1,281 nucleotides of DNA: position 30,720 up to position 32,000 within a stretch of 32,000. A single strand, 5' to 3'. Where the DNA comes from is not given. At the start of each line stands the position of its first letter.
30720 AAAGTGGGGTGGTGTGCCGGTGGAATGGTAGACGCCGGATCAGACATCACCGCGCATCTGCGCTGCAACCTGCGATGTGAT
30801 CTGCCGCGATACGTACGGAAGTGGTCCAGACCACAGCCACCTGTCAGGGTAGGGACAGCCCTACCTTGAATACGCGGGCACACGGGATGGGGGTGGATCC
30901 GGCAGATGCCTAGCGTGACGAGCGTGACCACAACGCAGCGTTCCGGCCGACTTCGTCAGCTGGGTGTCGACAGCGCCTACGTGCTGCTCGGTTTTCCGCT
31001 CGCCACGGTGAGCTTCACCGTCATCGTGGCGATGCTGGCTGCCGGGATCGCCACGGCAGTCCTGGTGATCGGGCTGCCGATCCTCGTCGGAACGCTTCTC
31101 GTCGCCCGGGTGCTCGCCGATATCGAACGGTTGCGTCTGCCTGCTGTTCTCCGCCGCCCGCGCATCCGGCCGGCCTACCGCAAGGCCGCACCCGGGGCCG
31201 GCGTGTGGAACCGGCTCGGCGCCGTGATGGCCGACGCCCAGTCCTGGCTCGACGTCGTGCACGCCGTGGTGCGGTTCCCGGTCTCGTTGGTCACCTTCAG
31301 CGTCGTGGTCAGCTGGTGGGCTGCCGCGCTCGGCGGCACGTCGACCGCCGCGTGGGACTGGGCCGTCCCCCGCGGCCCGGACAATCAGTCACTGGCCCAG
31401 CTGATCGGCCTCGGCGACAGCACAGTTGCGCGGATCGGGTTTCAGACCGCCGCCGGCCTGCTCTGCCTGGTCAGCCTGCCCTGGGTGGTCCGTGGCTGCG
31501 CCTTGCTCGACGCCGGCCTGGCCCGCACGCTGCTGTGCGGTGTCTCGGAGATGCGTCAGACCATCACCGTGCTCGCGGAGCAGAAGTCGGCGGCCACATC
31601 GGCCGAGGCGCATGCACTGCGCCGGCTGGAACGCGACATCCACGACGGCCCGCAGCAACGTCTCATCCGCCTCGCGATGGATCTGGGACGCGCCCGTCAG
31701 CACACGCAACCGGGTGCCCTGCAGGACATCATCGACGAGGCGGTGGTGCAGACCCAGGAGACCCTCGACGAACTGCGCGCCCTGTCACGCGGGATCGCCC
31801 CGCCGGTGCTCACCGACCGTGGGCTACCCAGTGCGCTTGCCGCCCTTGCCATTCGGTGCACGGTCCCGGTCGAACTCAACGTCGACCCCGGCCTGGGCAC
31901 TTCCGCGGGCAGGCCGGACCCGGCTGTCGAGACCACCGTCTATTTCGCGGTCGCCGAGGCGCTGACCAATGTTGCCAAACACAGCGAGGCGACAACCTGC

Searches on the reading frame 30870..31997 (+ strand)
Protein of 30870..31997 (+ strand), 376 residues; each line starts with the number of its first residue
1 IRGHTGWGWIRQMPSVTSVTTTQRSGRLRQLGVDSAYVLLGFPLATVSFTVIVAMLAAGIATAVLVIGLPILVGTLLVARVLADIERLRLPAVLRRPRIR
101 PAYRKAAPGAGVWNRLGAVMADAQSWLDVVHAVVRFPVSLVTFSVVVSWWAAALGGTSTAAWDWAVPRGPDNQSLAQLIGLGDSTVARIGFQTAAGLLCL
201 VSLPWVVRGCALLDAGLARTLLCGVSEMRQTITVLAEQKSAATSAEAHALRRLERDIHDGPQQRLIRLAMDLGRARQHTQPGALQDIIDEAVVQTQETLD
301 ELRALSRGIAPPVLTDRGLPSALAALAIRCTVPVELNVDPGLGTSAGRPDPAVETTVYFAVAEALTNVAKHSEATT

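Call 16: search_protein_families(library=pfam, proteins=[window:30870-31997:+], max_evalue=0.001)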
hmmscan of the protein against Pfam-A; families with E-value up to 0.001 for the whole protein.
window:30870-31997:+ (376 aa): 2 families
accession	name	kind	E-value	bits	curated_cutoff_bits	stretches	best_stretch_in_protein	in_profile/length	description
PF13796.11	Sensor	-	1.1e-42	146.2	28.2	1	37-222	1-162/162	Putative sensor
PF07730.19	HisKA_3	-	1.6e-09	38.6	24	1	251-313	3-67/68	Histidine kinase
